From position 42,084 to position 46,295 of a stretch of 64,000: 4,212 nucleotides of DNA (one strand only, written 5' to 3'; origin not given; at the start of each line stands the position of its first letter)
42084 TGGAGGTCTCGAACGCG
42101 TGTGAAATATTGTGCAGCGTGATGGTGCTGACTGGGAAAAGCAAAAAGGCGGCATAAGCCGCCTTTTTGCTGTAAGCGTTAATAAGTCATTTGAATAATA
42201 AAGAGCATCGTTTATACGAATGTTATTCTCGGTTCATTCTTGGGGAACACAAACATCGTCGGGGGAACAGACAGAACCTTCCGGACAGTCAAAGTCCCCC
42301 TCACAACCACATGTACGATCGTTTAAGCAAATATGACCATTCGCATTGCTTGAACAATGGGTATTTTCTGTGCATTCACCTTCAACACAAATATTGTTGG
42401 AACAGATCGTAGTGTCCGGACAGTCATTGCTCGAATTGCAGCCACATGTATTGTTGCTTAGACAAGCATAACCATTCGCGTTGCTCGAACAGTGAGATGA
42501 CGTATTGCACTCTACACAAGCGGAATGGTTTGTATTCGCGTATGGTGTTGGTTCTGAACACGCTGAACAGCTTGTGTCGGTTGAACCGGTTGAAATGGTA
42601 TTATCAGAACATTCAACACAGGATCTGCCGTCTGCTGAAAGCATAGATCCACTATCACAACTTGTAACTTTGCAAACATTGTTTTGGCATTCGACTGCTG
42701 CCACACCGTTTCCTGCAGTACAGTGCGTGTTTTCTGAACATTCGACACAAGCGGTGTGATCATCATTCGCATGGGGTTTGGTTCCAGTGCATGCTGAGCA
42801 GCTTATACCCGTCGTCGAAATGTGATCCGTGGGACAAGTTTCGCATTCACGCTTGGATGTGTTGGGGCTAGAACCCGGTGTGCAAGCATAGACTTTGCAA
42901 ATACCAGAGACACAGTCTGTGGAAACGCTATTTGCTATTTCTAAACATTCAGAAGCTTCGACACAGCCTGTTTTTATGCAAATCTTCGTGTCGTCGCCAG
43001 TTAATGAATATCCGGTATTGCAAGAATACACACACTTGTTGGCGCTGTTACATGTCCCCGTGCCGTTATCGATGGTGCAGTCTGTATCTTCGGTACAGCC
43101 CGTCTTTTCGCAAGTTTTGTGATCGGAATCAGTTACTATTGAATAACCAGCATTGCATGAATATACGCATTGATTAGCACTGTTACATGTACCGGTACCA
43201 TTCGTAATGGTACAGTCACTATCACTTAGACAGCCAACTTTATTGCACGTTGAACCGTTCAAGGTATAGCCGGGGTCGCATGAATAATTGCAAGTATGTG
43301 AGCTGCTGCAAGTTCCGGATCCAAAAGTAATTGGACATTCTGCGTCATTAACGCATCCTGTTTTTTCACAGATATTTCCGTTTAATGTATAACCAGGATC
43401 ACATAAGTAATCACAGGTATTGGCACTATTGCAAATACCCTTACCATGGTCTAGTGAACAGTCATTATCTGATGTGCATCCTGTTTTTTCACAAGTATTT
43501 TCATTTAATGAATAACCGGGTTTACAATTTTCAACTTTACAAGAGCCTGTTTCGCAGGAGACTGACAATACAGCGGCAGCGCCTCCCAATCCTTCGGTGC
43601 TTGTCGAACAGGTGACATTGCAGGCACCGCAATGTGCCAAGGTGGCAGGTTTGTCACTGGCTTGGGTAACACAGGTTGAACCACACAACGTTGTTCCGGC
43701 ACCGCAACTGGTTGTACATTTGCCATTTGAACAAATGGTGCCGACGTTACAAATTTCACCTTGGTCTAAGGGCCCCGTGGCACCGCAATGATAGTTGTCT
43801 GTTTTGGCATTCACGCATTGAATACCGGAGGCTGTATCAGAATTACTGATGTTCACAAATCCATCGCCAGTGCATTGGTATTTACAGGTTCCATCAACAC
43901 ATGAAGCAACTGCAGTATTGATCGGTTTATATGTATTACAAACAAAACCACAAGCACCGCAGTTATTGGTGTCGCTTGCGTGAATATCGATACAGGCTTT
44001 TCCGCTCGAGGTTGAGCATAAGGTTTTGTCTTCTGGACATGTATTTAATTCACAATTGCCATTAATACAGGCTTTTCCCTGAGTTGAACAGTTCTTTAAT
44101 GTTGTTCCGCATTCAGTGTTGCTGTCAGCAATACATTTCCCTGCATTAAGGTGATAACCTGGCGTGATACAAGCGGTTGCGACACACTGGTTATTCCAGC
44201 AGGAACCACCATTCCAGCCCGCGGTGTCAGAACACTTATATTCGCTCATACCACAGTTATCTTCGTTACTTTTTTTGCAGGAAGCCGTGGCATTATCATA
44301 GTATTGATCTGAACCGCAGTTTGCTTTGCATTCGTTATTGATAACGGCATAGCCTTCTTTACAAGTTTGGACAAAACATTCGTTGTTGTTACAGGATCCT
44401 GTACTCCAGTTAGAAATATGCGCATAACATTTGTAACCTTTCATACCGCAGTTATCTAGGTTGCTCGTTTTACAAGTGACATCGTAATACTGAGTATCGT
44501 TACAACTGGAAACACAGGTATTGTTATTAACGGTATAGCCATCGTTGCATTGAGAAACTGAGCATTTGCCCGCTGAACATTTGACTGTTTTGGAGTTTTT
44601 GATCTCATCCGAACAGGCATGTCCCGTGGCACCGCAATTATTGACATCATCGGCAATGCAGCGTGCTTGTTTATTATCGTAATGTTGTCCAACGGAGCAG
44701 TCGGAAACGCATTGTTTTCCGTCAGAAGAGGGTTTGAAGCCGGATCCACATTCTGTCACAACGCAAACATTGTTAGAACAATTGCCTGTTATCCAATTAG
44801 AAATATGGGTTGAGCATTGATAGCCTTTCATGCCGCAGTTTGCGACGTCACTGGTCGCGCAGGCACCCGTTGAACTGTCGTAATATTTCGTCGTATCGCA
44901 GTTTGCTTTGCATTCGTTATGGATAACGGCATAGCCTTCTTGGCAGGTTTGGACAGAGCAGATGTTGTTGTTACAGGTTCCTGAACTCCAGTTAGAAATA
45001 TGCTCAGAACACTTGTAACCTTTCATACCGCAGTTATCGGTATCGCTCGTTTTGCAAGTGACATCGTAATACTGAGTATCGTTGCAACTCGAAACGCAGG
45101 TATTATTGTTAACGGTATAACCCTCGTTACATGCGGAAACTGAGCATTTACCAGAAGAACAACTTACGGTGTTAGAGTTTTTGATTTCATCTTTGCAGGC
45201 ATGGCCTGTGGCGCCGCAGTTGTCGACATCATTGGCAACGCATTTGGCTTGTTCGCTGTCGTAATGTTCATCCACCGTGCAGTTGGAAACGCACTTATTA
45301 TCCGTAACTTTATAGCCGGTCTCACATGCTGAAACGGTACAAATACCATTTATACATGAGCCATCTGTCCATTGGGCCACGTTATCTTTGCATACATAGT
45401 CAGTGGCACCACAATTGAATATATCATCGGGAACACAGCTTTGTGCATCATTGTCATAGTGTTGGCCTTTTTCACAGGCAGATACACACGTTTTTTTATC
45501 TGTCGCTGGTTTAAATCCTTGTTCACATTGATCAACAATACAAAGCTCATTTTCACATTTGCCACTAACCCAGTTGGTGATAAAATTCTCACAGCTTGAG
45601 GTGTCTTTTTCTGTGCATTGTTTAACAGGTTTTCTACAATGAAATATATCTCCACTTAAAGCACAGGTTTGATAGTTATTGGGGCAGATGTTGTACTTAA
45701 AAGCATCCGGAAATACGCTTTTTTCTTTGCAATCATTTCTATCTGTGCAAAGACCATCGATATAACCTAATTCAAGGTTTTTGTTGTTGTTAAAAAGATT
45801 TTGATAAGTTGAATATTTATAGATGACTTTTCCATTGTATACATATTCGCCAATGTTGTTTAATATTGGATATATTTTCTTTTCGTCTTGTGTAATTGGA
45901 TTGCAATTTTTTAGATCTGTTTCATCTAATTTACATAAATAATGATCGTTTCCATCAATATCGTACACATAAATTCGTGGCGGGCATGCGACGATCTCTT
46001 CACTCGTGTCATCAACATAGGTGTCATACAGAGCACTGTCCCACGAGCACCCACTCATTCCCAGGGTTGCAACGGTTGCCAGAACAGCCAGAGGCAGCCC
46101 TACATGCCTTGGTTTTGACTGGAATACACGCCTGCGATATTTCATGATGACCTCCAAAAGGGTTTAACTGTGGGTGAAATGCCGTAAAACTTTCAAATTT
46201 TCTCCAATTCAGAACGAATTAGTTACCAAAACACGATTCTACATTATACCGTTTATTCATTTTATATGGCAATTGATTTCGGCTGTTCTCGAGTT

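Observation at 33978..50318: Expanded family of giant cysteine-rich repeat lipoproteins, three in tandem at 42-50 kb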

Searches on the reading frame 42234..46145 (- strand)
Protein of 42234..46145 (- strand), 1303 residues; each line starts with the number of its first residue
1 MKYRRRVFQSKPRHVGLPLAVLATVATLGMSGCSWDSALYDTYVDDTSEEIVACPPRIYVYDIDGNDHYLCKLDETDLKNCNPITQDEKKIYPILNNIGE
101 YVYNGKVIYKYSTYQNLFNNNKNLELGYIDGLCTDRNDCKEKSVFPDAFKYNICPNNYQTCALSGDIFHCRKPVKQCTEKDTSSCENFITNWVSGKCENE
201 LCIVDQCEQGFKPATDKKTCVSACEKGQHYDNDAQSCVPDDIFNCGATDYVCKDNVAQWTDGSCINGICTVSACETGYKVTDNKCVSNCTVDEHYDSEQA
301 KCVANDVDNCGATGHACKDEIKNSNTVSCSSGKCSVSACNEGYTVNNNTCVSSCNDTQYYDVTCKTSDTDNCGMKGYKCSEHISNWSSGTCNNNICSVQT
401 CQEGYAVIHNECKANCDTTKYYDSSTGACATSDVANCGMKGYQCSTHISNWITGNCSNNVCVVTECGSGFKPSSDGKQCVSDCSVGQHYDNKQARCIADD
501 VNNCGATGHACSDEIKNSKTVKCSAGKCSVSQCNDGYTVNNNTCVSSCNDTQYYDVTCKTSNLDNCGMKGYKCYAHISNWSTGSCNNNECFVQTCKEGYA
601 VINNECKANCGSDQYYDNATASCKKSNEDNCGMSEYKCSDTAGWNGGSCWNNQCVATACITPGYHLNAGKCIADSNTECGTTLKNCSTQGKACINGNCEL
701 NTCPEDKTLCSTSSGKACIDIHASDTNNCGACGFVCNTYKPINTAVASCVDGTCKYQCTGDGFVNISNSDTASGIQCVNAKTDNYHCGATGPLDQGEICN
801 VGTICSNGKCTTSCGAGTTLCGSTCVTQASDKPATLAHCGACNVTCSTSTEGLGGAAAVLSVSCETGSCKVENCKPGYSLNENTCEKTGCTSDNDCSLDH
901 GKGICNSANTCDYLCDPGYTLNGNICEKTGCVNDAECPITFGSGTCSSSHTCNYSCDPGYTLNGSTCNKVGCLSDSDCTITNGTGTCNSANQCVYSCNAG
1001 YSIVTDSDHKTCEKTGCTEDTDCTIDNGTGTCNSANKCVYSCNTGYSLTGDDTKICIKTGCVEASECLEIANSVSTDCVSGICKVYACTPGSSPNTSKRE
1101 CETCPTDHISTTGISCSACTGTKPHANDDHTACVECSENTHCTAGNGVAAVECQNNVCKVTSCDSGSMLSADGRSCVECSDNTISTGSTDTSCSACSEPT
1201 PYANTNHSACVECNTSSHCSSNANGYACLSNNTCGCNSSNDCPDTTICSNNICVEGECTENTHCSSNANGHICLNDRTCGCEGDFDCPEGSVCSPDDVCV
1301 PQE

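Call 4: search_protein_families(library=pfam, proteins=[window:42234-46145:-], max_evalue=0.1)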
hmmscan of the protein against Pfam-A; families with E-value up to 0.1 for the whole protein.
window:42234-46145:- (1303 aa): 2 families
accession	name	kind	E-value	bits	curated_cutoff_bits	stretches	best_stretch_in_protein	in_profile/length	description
PF21671.2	CPL1-like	-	1.5e-12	47.9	27.4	7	1132-1177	15-60/60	Protein CPL1-like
PF12662.13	cEGF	-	5e-09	36.3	26.6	0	465-480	5-20/24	Complement Clr-like EGF-like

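Call 5: search_protein_families(library=ncbifam, proteins=[window:42234-46145:-], max_evalue=0.1)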
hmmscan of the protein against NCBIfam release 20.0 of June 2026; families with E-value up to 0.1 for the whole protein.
window:42234-46145:- (1303 aa): 1 family
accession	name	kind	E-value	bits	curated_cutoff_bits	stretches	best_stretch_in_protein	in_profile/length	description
NF041328.1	C_rich_MXAN6577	subfamily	3.3e-14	53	100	2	702-856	13-143/145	MXAN_6577-like cysteine-rich protein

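Call 22: search_solved_structures(query=window:42234-46145:-, max_evalue=1)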
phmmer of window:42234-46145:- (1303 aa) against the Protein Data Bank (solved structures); distinct sequences matched with E-value up to 1: 0.

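Call 25: find_homologous_proteins(query=window:42234-46145:-, max_evalue=0.00001)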
Query window:42234-46145:- (1303 aa): 20 proteins with E <= 0.00001 among 3052 candidates.
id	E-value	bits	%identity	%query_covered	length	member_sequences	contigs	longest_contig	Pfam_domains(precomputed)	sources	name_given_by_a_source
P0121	0.0e+0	2978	100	100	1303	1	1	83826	PF12662.14,PF21671.3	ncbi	-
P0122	0.0e+0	2358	57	57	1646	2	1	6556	PF21671.3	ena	-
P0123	0.0e+0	1150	42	45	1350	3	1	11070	PF12662.14,PF21671.3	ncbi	-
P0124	2.0e-205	704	34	53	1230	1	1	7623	PF21671.3,PF28178.1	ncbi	-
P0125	4.7e-171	590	43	53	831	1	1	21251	PF12662.14,PF21671.3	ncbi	-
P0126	9.4e-136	473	30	66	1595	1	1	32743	PF21671.3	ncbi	-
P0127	1.8e-129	452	38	56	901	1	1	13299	PF21671.3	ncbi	-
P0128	4.1e-125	437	32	51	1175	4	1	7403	-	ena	-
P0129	5.3e-117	411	33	53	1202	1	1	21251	PF12662.14,PF07581.18,PF21671.3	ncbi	-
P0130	1.5e-101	359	32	53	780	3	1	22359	PF21671.3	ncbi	-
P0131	4.1e-88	315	28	83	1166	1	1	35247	-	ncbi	-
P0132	2.1e-52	196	28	59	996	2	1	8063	-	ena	-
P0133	9.8e-44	168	27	57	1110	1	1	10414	-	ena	-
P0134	9.2e-38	148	26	49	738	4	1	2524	PF21671.3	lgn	-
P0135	6.3e-36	142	26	68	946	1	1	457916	PF04885.20,PF21671.3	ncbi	ncbi:hypothetical protein JCM11251_004545 [Rhodosporidiobolus azoricus]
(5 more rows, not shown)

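Call 26: find_encoding_contigs(protein=P0121, flank=10000, max_places=3)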
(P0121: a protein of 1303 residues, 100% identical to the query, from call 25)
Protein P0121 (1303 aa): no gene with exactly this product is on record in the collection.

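Call 27: find_encoding_contigs(protein=P0125, flank=10000, max_places=3)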
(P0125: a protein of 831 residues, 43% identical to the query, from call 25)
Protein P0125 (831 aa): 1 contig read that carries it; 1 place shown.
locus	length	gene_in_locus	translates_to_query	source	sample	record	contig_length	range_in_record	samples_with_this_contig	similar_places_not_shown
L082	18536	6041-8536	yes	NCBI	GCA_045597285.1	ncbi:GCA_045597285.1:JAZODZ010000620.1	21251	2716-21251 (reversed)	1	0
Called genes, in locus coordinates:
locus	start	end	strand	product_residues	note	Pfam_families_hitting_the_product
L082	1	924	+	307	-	?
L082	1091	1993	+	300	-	-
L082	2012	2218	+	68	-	-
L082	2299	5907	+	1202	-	PF21671:CPL1-like (faint), PF12662:cEGF (faint), PF07581:Glug (faint)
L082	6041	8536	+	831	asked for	PF12662:cEGF (faint), PF21671:CPL1-like (weak)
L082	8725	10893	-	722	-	-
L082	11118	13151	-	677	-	-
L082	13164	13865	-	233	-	-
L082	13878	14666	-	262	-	-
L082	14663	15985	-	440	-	-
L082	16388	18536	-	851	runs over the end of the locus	-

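Call 44: find_encoding_contigs(protein=P0123, flank=10000, max_places=3)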
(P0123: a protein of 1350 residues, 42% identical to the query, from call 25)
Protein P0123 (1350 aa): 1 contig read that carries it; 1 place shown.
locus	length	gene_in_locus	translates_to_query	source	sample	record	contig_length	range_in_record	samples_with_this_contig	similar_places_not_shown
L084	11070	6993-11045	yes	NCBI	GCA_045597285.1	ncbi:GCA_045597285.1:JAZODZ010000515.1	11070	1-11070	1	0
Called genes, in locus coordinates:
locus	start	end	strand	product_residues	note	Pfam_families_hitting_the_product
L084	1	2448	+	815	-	?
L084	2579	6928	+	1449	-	PF21671:CPL1-like (weak)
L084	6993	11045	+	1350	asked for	PF21671:CPL1-like (faint), PF12662:cEGF (faint)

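Call 77: find_encoding_contigs(protein=P0126, flank=10000, max_places=2)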
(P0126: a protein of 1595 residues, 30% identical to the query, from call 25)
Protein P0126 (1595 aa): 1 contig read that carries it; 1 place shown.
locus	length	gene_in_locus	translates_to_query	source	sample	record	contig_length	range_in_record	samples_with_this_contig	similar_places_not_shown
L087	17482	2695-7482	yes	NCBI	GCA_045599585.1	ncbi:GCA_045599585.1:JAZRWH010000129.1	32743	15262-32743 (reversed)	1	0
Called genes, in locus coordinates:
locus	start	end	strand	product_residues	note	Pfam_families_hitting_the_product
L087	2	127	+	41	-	?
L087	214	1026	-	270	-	PF00005:ABC_tran, PF13304:AAA_21 (faint)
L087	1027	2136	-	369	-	PF01740:STAS (weak), PF13466:STAS_2 (weak), PF02405:MlaE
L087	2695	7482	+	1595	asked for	PF21671:CPL1-like (faint)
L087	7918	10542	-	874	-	PF13637:Ank_4 (faint), PF12796:Ank_2, PF13857:Ank_5, PF12796:Ank_2, PF00023:Ank, PF13606:Ank_3 (weak)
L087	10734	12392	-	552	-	-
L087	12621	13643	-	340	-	-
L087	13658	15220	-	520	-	-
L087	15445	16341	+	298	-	PF02405:MlaE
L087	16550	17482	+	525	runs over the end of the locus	PF02470:MlaD, PF28544:Helical_needle, PF27164:Aq_493_lipo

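Call 78: find_encoding_contigs(protein=P0131, flank=10000, max_places=2)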
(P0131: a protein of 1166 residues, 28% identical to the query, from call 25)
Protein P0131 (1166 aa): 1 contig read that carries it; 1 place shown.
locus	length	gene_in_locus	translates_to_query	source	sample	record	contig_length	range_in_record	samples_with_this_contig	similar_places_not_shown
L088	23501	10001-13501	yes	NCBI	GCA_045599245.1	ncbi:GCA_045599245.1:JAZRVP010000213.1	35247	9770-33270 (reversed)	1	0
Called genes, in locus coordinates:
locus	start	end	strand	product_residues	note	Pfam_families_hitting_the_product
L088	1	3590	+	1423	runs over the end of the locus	-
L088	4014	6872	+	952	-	-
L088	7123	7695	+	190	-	-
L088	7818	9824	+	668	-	PF21671:CPL1-like (faint)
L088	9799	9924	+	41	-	-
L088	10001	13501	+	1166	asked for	-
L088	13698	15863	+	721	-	PF05496:RuvB_N (faint), PF13177:DNA_pol3_delta2, PF00004:AAA, PF07728:AAA_5 (faint), PF13401:AAA_22 (weak), PF22608:DNAX_ATPase_lid, PF12169:DNA_pol3_gamma3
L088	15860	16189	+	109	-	PF02575:YbaB_DNA_bd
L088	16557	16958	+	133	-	PF00825:Ribonuclease_P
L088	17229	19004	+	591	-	PF14849:YidC_periplas, PF02096:60KD_IMP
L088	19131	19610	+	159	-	PF01424:R3H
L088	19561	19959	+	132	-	PF01253:SUI1 (weak)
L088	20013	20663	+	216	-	PF03193:RsgA_GTPase (faint), PF01926:MMR_HSR1, PF02421:FeoB_N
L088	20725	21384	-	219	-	PF00436:SSB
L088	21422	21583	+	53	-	-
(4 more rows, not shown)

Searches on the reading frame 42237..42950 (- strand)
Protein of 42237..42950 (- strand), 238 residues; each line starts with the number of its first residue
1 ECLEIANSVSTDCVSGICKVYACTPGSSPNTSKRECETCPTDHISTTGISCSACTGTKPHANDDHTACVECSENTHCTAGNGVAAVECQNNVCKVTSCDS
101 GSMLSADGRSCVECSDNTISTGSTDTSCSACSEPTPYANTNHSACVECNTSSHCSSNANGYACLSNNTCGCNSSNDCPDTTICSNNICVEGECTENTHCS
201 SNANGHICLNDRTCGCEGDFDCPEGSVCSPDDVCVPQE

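Call 40: search_protein_families(library=pfam, proteins=[window:42237-42950:-], max_evalue=1)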
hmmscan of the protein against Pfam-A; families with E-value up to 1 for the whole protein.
window:42237-42950:- (238 aa): 3 families
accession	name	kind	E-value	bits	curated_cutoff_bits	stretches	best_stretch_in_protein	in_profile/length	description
PF21671.2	CPL1-like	-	2.4e-07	31.2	27.4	2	67-112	15-60/60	Protein CPL1-like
PF23091.2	TNFR_ELAPOR1_6th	-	0.0093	16.3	33.2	1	23-60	2-39/41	ELAPOR1-like, TNF receptor-like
PF23416.1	DUF7107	-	0.0099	16.6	24.6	1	171-211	2-38/48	Domain of unknown function (DUF7107)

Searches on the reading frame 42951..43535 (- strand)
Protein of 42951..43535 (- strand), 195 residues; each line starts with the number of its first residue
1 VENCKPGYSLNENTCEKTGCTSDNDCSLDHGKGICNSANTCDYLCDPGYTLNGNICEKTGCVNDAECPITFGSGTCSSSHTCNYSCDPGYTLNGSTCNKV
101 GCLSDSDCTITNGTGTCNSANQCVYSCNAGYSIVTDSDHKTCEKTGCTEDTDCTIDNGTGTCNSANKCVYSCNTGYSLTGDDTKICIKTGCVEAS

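Call 40: search_protein_families(library=pfam, proteins=[window:42951-43535:-], max_evalue=1)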
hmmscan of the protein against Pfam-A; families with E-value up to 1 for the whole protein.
window:42951-43535:- (195 aa): 2 families
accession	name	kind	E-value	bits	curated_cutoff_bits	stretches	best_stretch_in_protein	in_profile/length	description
PF12662.13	cEGF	-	6.6e-08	32.7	26.6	2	171-187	5-20/24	Complement Clr-like EGF-like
PF00084.26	Sushi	-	4.8e-07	30.5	20.7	3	39-64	23-46/56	Sushi repeat (SCR repeat)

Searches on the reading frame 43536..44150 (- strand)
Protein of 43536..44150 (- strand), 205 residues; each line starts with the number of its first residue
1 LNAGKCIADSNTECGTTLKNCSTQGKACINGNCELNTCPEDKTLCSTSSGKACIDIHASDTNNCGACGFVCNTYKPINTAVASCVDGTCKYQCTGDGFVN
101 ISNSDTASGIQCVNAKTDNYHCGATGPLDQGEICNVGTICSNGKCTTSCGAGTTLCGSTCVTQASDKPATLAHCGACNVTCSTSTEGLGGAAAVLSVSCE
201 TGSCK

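Call 40: search_protein_families(library=pfam, proteins=[window:43536-44150:-], max_evalue=1)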
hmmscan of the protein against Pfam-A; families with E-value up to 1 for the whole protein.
window:43536-44150:- (205 aa): 1 family
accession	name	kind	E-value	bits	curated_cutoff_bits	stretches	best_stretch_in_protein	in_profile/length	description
PF04885.19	Stig1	-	0.00095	20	24.1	1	143-186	37-76/85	Stigma-specific STIG1-like protein family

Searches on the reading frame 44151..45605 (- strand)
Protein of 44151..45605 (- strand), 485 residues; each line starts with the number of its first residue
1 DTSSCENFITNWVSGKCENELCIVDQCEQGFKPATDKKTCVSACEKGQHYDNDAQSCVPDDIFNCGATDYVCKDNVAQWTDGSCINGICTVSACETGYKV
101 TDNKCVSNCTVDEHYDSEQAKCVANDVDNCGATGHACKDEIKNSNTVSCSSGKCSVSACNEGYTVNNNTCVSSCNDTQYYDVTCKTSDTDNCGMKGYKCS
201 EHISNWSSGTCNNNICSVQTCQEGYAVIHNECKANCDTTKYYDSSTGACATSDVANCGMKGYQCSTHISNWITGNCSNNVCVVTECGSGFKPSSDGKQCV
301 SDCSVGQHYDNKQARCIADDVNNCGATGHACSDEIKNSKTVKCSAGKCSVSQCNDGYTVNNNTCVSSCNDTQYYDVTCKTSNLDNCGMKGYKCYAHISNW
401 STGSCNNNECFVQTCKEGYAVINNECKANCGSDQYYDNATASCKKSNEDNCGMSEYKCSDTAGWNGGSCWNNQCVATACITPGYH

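Call 40: search_protein_families(library=pfam, proteins=[window:44151-45605:-], max_evalue=1)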
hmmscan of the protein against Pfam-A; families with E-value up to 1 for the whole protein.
window:44151-45605:- (485 aa): 3 families
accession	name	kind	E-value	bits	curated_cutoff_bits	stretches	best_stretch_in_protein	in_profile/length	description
PF21671.2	CPL1-like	-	4.8e-23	81.5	27.4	6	9-41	28-60/60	Protein CPL1-like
PF12662.13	cEGF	-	0.011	16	26.6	4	285-300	5-20/24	Complement Clr-like EGF-like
PF18252.6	Cu_bind_CorA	-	0.17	12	27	0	356-401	12-46/184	Copper(I)-binding protein CorA-like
